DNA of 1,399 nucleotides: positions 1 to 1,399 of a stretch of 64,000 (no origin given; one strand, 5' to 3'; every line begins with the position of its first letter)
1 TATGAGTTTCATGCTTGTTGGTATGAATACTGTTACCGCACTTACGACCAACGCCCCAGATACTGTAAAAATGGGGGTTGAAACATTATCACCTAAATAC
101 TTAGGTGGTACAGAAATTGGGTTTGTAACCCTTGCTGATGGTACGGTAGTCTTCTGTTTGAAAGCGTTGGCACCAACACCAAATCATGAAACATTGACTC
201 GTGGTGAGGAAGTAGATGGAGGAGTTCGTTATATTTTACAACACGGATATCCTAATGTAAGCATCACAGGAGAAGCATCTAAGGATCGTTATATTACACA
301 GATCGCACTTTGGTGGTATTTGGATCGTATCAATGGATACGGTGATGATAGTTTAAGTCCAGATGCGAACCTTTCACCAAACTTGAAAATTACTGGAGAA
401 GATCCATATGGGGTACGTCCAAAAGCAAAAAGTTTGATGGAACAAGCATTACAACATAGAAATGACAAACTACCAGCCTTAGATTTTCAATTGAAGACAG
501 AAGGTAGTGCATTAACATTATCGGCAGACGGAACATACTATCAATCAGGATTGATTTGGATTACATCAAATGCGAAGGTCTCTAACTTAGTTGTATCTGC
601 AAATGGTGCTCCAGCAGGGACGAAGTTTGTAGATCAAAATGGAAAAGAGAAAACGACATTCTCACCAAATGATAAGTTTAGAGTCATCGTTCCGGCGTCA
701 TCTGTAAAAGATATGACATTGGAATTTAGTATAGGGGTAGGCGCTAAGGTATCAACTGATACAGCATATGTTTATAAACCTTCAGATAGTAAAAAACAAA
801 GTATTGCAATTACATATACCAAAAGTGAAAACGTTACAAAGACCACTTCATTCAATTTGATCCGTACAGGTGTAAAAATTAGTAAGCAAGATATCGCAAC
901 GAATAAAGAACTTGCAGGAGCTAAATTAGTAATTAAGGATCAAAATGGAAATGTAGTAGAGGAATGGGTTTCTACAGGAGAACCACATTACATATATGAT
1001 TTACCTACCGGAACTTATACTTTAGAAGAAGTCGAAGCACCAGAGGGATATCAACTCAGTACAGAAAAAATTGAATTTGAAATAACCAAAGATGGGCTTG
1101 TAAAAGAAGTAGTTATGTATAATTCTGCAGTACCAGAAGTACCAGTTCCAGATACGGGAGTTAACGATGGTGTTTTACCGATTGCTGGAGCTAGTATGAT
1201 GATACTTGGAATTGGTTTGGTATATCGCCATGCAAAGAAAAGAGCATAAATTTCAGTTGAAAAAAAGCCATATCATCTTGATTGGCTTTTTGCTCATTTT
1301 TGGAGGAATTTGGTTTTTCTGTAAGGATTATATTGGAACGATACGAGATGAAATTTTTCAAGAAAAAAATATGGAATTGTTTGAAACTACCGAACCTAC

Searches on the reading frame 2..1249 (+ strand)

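Call 59: search_protein_families(library=pfam, proteins=[window:2-1249:+], max_evalue=0.0001)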
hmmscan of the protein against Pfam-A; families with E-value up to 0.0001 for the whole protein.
window:2-1249:+ (415 aa): 2 families
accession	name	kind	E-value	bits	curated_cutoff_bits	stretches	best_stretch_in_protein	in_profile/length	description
PF17802.7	SpaA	-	9.6e-20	71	23.1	1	291-374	3-89/91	Prealbumin-like fold domain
PF08341.16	TED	-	7.4e-09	36.4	22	1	50-117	2-75/102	Thioester domain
